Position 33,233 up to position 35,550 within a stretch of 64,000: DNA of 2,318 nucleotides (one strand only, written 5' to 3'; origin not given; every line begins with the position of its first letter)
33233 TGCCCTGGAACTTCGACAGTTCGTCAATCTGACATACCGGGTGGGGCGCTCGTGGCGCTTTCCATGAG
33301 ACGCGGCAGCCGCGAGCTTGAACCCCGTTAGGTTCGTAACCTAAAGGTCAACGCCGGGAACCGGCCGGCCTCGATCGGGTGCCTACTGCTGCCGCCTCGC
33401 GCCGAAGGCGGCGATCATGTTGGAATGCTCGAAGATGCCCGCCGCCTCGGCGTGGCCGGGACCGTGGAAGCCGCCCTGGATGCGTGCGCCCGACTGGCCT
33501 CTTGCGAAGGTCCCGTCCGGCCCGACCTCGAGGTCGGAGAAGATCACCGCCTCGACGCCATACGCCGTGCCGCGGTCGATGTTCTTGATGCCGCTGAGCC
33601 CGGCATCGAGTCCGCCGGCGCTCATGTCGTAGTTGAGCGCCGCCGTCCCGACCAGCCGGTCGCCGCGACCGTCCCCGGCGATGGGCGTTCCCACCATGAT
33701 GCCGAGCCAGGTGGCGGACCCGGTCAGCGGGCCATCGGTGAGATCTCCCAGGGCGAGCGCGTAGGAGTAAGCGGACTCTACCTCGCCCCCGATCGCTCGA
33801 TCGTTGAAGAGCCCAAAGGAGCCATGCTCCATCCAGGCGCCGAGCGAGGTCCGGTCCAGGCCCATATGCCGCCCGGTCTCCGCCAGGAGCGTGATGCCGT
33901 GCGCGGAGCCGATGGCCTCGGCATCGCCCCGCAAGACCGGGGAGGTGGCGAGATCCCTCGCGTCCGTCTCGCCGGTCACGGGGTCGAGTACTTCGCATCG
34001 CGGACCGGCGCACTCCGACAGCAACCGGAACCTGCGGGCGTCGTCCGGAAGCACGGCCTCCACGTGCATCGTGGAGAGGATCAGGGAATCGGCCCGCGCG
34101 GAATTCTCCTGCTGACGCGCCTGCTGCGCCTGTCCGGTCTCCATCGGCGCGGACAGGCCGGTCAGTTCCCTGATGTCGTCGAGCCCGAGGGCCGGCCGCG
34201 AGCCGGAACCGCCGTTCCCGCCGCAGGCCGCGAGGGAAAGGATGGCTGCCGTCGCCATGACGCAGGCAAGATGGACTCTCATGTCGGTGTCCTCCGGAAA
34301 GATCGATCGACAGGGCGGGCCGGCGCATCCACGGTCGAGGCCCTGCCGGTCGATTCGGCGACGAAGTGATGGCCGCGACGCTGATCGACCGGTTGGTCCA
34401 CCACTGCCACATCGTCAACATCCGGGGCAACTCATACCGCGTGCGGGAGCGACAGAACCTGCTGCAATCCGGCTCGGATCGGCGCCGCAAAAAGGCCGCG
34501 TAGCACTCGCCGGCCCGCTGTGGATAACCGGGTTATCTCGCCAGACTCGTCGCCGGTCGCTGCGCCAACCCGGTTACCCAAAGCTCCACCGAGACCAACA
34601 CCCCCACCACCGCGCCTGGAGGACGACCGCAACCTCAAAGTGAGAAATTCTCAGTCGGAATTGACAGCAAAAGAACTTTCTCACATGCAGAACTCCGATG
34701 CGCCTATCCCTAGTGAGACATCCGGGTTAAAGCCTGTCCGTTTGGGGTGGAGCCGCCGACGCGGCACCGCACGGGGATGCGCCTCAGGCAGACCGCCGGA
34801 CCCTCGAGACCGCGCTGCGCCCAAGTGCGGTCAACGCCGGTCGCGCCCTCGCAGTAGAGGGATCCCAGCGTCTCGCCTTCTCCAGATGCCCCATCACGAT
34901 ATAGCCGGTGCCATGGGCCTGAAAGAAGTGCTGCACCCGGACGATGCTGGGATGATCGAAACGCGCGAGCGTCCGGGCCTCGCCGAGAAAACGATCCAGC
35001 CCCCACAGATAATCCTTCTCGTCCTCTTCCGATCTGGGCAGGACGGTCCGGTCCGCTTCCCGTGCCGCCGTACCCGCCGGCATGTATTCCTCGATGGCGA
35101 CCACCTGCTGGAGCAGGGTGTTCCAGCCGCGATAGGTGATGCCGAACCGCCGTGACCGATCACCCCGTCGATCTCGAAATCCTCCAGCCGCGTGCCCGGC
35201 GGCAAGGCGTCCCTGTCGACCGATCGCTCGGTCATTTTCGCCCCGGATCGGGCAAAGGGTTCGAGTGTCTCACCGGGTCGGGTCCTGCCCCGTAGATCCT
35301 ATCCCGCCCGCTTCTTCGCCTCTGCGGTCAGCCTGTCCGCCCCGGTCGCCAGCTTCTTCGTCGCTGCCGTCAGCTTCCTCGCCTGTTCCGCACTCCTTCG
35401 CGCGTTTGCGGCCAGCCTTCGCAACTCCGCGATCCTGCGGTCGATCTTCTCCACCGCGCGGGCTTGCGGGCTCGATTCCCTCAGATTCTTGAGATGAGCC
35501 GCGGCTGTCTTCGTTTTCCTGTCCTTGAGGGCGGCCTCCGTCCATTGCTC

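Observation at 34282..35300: IS21 istB tail plus inverted-repeat relics inside a disrupted Ser/Thr kinase locus; orphaned PP2C phosphatase next door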

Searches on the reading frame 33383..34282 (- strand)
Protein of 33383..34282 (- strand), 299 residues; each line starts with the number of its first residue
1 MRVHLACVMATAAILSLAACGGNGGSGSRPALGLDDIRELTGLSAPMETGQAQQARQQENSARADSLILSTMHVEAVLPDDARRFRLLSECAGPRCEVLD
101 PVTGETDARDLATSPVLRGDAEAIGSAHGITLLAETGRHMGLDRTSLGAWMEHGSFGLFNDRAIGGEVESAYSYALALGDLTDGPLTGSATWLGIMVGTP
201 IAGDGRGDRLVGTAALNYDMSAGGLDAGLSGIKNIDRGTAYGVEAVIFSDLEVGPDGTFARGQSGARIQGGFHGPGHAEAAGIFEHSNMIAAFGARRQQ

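Call 9: search_protein_families(library=pfam, max_evalue=0.1, proteins=[window:33383-34282:-])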
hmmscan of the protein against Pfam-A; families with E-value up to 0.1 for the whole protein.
window:33383-34282:- (299 aa): 1 family
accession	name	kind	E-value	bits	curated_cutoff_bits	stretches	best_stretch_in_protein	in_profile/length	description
PF01298.24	TbpB_B_D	-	0.0013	19.7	26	1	213-297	37-126/126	C-lobe and N-lobe beta barrels of Tf-binding protein B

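Call 10: search_protein_families(library=ncbifam, max_evalue=0.1, proteins=[window:33383-34282:-])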
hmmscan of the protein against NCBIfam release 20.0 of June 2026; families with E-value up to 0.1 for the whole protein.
window:33383-34282:- (299 aa): 1 family
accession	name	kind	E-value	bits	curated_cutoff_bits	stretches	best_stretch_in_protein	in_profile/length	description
NF041636.1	slam_lipo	equivalog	6.5e-05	23.3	80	1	166-297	25-154/154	Slam-dependent surface lipoprotein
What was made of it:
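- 33383..34282 (-): Lipoprotein gene (TbpB/Slam-like, 299 aa), the left neighbour of the IS relic. Weak hits to TbpB_B_D and slam_lipo (calls 9, 10).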

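Call 90: search_protein_families(library=ncbifam, proteins=[L098:4299-5759:-, L098:3463-4302:-], max_evalue=0.00001)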
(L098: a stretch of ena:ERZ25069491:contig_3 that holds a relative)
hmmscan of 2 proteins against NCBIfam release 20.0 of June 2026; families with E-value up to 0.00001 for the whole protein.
L098:4299-5759:- (486 aa): 2 families
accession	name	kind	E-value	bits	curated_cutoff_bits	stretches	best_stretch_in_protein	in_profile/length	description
NF033546.1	transpos_IS21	equivalog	1.4e-63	215.1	160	1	3-292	5-293/294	IS21 family transposase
NF033577.2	transpos_IS481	equivalog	1.9e-06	27.6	224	1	4-262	11-255/284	IS481 family transposase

L098:3463-4302:- (279 aa): 11 families
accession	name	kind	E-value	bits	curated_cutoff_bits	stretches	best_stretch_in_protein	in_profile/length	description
NF006038.0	PRK08181.1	subfamily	9.6e-145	480.8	317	1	13-277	6-269/271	transposase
NF038214.1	IS21_help_AAA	equivalog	9.7e-84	280.7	200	1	24-256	1-232/232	IS21-like element helper ATPase IstB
NF005098.0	PRK06526.1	subfamily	6.6e-63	212.6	296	1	17-262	13-257/266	transposase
NF006616.1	PRK09183.1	subfamily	1.3e-49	168.7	300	1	19-261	6-249/253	IS21-like element helper ATPase IstB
NF005992.0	PRK08116.1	subfamily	1.2e-17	63.9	189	1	112-263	112-262/269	hypothetical protein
NF005304.0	PRK06835.1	equivalog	9.3e-15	54.5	215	1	113-259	182-326/330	ATP-binding protein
TIGR00362.1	DnaA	equivalog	3e-12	46.3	343.9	1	115-211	138-236/437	chromosomal replication initiator protein DnaA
NF005931.1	PRK07952.1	equivalog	2.7e-11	43.5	357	1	99-255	80-240/246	replicative helicase loader DnaC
TIGR03420.1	DnaA_homol_Hda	equivalog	9.9e-11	41.6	194.8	1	110-234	34-150/226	DnaA regulatory inactivator Hda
NF009043.0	PRK12377.1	subfamily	1.4e-10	41.2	389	1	99-253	86-238/248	ATP-binding protein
NF001154.0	PRK00149.3-3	equivalog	7.3e-10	38.4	410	1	117-209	153-249/462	chromosomal replication initiator protein DnaA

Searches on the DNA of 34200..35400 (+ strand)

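Call 13: search_dna_similar(query=window:34300-34760:+, collection=plasmids, mode=distant)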
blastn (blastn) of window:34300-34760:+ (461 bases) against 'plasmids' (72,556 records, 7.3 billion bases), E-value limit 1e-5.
Records with a match: 6; places in all: 6; records where one place covers at least 80% of the query: 0.
Best place of each record, by identity: 80-90% 1; 60-80% 5.
By first word of the organism name: Burkholderia 3; Cupriavidus 2; Thauera 1.
By predicted mobility (MOB-suite, as given by PLSDB): non-mobilizable 3; mobilizable 2; conjugative 1.
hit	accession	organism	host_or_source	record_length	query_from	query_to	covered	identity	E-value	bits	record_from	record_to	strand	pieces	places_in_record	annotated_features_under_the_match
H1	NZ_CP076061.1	Cupriavidus sp. EM10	Pure-cultured cell,sewage water sludge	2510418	55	151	21%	77.3%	2e-11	77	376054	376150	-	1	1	none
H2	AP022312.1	Burkholderia sp. SFA1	-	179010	55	151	21%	77.3%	2e-11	77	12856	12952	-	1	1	ATPase AAA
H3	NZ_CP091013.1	Burkholderia cenocepacia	-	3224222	55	151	21%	77.3%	2e-11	77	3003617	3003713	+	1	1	none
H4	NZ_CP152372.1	Burkholderia ambifaria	Atractylodes lancea,rhizosphere microbe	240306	55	151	21%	77.3%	2e-11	77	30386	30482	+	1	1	istB: IS21-like element helper ATPase IstB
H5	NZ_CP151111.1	Cupriavidus metallidurans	-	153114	55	132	17%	78.2%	1e-7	65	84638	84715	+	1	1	istB: IS21-like element helper ATPase IstB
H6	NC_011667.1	Thauera aminoaromatica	-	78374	55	117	14%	81.0%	2e-6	61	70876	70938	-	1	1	istB: IS21-like element helper ATPase IstB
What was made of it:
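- Closest known: IS21 family insertion sequences. Different: The best plasmid matches reach about 77% nt identity over the coding part only (call 13).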

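Call 34: search_rna_families(source=window, start=34200, end=35400, threshold=evalue, max_evalue=1)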
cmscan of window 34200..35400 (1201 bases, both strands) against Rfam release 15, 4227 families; matches with E-value up to 1: 0.
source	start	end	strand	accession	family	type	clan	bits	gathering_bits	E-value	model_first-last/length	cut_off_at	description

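Call 84: search_dna_similar(query=window:34667-34845:+, collection=plasmids, mode=distant, max_evalue=0.01, max_rows=8)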
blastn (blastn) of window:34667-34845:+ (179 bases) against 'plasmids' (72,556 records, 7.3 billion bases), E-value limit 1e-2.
No match.
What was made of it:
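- Tried and rejected: Plasmid search with the spacer gave no match (call 84).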

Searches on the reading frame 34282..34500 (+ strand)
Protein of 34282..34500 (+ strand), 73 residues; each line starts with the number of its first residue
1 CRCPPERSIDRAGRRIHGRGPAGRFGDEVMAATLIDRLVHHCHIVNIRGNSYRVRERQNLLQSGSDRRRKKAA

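Call 9: search_protein_families(library=pfam, max_evalue=0.1, proteins=[window:34282-34500:+])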
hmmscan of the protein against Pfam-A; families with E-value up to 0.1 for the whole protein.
seq(73 aa): 1 family
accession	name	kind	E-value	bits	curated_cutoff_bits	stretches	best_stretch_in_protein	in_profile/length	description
PF01695.23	IstB_IS21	-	7.4e-12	45.7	24.1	1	25-58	203-236/238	IstB-like ATP binding protein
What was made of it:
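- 34355..34503 (+): 3' end of istB: 49 codons plus a TAG stop. Pfam PF01695 positions 203-236 of 238, E 7e-12 (call 9).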

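Call 10: search_protein_families(library=ncbifam, max_evalue=0.1, proteins=[window:34282-34500:+])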
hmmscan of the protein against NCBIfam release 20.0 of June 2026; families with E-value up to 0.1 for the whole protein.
seq(73 aa): 4 families
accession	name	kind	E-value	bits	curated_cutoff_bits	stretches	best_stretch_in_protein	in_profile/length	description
NF005098.0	PRK06526.1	subfamily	2.3e-12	46.9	296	1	24-61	219-256/266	transposase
NF038214.1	IS21_help_AAA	equivalog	1.5e-11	44.5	200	1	24-56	200-232/232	IS21-like element helper ATPase IstB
NF006616.1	PRK09183.1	subfamily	2.6e-09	36.7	300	1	26-58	214-246/253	IS21-like element helper ATPase IstB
NF006038.0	PRK08181.1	subfamily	6.8e-05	22.3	317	1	25-58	218-251/271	transposase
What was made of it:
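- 34355..34503 (+): NF038214 positions 200-232 of 232 (call 10).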

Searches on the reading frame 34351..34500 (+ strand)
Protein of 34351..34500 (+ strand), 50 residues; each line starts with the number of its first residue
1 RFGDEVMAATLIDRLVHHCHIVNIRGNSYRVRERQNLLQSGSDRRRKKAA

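Call 22: search_dna_similar(query=window:34351-34500:+, collection=plasmids, mode=protein, max_rows=15, max_evalue=0.001)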
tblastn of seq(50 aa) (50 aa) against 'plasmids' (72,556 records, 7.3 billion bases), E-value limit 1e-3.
The search stops at 5000 records and this limit was reached: more records match than are counted here, and every count below describes the 5000 best-scoring records only.
Records with a match: at least 5000; places in all: 6511; records where one place covers at least 80% of the query: 1314.
Best place of each record, by identity: 80-90% 1; 60-80% 14; <60% 4985.
By first word of the organism name: Escherichia 1870; Klebsiella 1072; Salmonella 375; Enterobacter 150; Yersinia 144; Pseudomonas 139; Burkholderia 112; Acinetobacter 108; Citrobacter 88; Bacillus 66; and 154 more.
By predicted mobility (MOB-suite, as given by PLSDB): conjugative 2753; non-mobilizable 1350; mobilizable 897.
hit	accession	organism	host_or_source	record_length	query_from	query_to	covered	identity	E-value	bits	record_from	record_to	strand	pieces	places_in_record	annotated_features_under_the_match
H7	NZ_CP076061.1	Cupriavidus sp. EM10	Pure-cultured cell,sewage water sludge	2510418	2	49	96%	62.7%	3e-12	65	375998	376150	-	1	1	none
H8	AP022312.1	Burkholderia sp. SFA1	-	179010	2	37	72%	75.0%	2e-12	66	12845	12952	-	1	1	ATPase AAA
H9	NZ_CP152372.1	Burkholderia ambifaria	Atractylodes lancea,rhizosphere microbe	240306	2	37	72%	75.0%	2e-12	66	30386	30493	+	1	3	istB: IS21-like element helper ATPase IstB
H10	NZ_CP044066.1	Cupriavidus pauculus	Homo sapiens,clinical isolate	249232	2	33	64%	84.4%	2e-12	66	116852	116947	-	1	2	istB: IS21-like element helper ATPase IstB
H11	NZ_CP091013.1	Burkholderia cenocepacia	-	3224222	2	37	72%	75.0%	2e-12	66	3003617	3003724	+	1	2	none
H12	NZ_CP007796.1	Azospirillum argentinense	Triticum aestivum L.,Root,wheat ...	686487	2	50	98%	49.0%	1e-8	55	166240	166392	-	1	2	istB: IS21-like element helper ATPase IstB | hypothetical protein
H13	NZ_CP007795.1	Azospirillum argentinense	Triticum aestivum L.,Root,wheat ...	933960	2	50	98%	49.0%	1e-8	55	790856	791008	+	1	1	istB: IS21-like element helper ATPase IstB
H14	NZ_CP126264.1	Curtobacterium sp. MCLR17_054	-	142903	2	43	84%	55.8%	6e-6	47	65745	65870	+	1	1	none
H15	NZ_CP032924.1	Agrobacterium tumefaciens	Euonymus sp.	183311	2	50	98%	46.9%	3e-4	42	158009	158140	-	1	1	istB: IS21-like element helper ATPase IstB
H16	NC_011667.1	Thauera aminoaromatica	-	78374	2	48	94%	48.9%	3e-5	45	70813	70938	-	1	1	istB: IS21-like element helper ATPase IstB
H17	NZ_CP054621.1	Azospirillum oryzae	cell culture,soil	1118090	2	40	78%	59.0%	3e-7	51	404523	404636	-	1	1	record has no annotation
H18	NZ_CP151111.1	Cupriavidus metallidurans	-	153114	2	42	82%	55.8%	4e-8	53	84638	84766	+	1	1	istB: IS21-like element helper ATPase IstB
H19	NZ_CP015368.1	Methylobacterium phyllosphaerae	cell culture,leaf tissues of rice in ...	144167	2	42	82%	55.8%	3e-7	51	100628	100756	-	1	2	istB: IS21-like element helper ATPase IstB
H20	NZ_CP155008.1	Methylobacterium fujisawaense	concrete cylinder weathered outdoors on ...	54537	2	42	82%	55.8%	3e-7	51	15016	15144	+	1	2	istB: IS21-like element helper ATPase IstB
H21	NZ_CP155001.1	Methylobacterium fujisawaense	concrete cylinder weathered outdoors on ...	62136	2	42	82%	55.8%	3e-7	51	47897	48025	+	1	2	istB: IS21-like element helper ATPase IstB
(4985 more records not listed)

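Call 23: find_related_loci(query=window:34351-34500:+, collection=genome_contigs, flank=4000)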
Query seq(50 aa) (50 aa) in genome_contigs; peptide patterns used: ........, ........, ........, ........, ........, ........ (x = any residue, [..] = any of these).
599 stretches matched a pattern (row limit reached: there are more); 229 encode a relative of the query (tblastn E <= 1e-3); the best 80 are kept; 80 distinct loci.
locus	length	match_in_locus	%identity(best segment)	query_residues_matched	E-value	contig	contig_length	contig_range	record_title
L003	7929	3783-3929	90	2-50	2e-26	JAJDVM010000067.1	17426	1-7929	MAG: Defluviicoccus sp. isolate jk18x22bins.41 k141_339834, whole genome shotgun sequence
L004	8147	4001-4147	86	2-50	9e-26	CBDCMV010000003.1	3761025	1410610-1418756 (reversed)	MAG: Alphaproteobacteria bacterium isolate d4acb477-92b7-4a05-a838-3873ed8152b3 genome assembly, contig: contig_3, whole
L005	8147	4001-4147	86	2-50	8e-26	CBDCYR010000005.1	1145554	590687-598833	MAG: Alphaproteobacteria bacterium isolate 61ea418e-1a9a-4c42-89d8-c143e3827dfe genome assembly, contig: contig_5, whole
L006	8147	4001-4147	86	2-50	8e-26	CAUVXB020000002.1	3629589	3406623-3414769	MAG: Alphaproteobacteria bacterium isolate 8c258d8c-a111-4014-ac25-dd31ebeb1c18 genome assembly, contig: contig_2, whole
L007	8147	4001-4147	86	2-50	9e-26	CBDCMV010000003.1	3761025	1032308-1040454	MAG: Alphaproteobacteria bacterium isolate d4acb477-92b7-4a05-a838-3873ed8152b3 genome assembly, contig: contig_3, whole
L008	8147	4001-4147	86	2-50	8e-26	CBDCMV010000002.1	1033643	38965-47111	MAG: Alphaproteobacteria bacterium isolate d4acb477-92b7-4a05-a838-3873ed8152b3 genome assembly, contig: contig_2, whole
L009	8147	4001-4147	86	2-50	8e-26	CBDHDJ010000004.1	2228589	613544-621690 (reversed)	MAG: Alphaproteobacteria bacterium isolate 9f10fd04-5cad-458c-8f3d-6065ca0d4641 genome assembly, contig: contig_4, whole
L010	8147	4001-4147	86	2-50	9e-26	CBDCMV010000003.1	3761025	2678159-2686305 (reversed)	MAG: Alphaproteobacteria bacterium isolate d4acb477-92b7-4a05-a838-3873ed8152b3 genome assembly, contig: contig_3, whole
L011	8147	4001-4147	86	2-50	9e-26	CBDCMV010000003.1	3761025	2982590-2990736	MAG: Alphaproteobacteria bacterium isolate d4acb477-92b7-4a05-a838-3873ed8152b3 genome assembly, contig: contig_3, whole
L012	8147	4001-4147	86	2-50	9e-26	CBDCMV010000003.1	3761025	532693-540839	MAG: Alphaproteobacteria bacterium isolate d4acb477-92b7-4a05-a838-3873ed8152b3 genome assembly, contig: contig_3, whole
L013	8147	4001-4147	86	2-50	9e-26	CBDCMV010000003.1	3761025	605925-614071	MAG: Alphaproteobacteria bacterium isolate d4acb477-92b7-4a05-a838-3873ed8152b3 genome assembly, contig: contig_3, whole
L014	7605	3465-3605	87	2-48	3e-25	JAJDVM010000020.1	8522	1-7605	MAG: Defluviicoccus sp. isolate jk18x22bins.41 k141_419810, whole genome shotgun sequence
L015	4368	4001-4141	87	2-48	3e-25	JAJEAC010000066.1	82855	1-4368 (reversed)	MAG: Silicimonas sp. isolate jk18x7bins.26 k141_2735382, whole genome shotgun sequence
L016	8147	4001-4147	84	2-50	3e-25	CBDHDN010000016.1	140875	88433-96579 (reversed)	MAG: Alphaproteobacteria bacterium isolate db8b3522-1e14-40fc-9e30-f82ebbdce12e genome assembly, contig: contig_16, whol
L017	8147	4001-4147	84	2-50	7e-25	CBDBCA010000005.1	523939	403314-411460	MAG: Alphaproteobacteria bacterium isolate 48c0c1bc-ee5b-4fda-b559-4fcb29a961b4 genome assembly, contig: contig_5, whole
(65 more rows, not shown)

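Call 39: search_protein_families(library=pfam, proteins=[L004:2214-3356:+, L004:3212-4150:+], max_evalue=0.001)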
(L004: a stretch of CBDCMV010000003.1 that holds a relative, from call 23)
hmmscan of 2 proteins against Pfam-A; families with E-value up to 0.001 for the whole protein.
L004:2214-3356:+ (381 aa): 7 families
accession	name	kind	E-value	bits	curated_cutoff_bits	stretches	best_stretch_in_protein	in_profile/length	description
PF00665.32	rve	-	4.5e-11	43.4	32.6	1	169-272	7-101/102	Integrase core domain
PF13338.12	AbiEi_4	-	3.4e-05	24.3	25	0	59-86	14-40/49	Transcriptional regulator, AbiEi antitoxin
PF13384.12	HTH_23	-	6.7e-05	23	24.6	1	51-80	11-39/50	Homeodomain-like domain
PF04218.19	CENP-B_N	-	0.00015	21.8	21.2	1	54-81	18-45/53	CENP-B N-terminal DNA-binding domain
PF13551.12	HTH_29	-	0.0003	21.2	28.1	1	55-107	8-60/64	Winged helix-turn helix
PF13518.12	HTH_28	-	0.0007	20.1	25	0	51-80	6-34/52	Helix-turn-helix domain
PF00376.29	MerR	-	0.00081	19.6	28.2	0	63-85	4-26/38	MerR family regulatory protein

L004:3212-4150:+ (312 aa): 7 families
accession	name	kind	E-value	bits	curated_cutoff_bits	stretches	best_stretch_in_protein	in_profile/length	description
PF01695.23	IstB_IS21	-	8.2e-81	271.4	24.1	1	63-297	2-236/238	IstB-like ATP binding protein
PF13481.12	AAA_25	-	3.5e-08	33.8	27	1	128-185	10-64/195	AAA domain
PF00308.24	Bac_DnaA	-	9.7e-06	26.3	23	1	156-253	37-137/162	Bacterial DnaA ATPAse domain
PF20720.3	nSTAND3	-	2.9e-05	24.3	27.2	1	150-186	14-50/155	Novel STAND NTPase 3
PF00004.35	AAA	-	0.00022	22.1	21.2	1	156-229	1-72/131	ATPase family associated with various cellular activities (AAA)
PF20030.5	bpMoxR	-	0.0007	19.2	27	0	135-176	14-54/205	MoxR domain in the MoxR-vWA-beta-propeller ternary systems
PF13191.12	AAA_16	-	0.00085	20.3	32.6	0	140-188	8-59/167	AAA ATPase domain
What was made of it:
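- On IS21 family: Present in complete relatives such as L004, with HTH plus rve (call 39).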
